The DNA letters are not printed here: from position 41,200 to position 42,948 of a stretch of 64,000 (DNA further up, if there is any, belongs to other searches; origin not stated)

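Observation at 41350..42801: UbiE/MenG SAM-methyltransferase fused in one ORF to a 230-aa polytopic membrane domain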

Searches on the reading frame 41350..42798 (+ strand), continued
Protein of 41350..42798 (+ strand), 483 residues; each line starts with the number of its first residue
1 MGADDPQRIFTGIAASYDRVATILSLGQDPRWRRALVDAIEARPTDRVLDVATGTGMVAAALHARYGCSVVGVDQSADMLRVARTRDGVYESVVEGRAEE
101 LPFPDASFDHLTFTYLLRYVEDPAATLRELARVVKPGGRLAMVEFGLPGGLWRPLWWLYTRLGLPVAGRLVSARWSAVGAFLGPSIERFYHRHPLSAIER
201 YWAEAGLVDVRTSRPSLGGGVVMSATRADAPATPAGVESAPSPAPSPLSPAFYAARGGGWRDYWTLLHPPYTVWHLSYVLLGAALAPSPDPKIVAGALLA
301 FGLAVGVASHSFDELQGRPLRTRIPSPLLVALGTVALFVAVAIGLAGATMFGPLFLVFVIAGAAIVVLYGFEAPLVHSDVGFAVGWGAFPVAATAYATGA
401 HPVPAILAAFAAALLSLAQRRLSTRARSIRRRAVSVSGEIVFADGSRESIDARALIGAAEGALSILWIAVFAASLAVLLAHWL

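Call 55: predict_structure(alignment_id=A4)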
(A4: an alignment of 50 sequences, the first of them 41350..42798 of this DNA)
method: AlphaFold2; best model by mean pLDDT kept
length: 483 residues; sequences in the alignment: 50
mean_pLDDT: 89.0   pTM: 0.62
mean pLDDT of the five models: 89.0, 88.5, 85.6, 81.9, 78.9
residues with pLDDT >= 90: 304; 70-90: 142; 50-70: 21; < 50: 16
segments of 3 or more residues with pLDDT < 50: 1-3, 232-242
pLDDT, mean of each block of 10 residues (from residue 1): 63 78 59 89 95 79 93 87 85 90 96 90 94 97 86 85 87 86 88 93 96 80 93 45 62 82 95 98 97 98 97 89 94 98 98 98 96 91 98 98 98 98 89 84 94 91 96 97 93
secondary structure, 60 per line:
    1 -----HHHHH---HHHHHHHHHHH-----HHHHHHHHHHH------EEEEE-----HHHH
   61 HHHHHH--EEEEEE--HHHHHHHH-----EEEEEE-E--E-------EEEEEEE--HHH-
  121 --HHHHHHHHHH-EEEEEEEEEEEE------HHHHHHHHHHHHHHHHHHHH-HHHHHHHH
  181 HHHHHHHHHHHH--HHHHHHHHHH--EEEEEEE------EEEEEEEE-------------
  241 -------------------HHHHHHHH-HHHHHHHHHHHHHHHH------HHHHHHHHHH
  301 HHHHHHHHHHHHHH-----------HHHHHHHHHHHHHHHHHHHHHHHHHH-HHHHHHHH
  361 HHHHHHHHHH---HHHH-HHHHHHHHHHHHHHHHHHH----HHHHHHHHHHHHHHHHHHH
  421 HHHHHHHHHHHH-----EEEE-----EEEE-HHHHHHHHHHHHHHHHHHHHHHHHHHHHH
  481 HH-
elements in order: H6-10 H14-24 H30-40 E47-51 H57-66 E69-74 H77-84 E90-95 E108-114 H123-132 E134-145 H152-171 H173-192 H195-204 E207-213 E220-227 H260-267 H269-284 H291-314 H326-351 H353-370 H374-377 H379-397 H402-432 E438-441 E447-450 H452-482
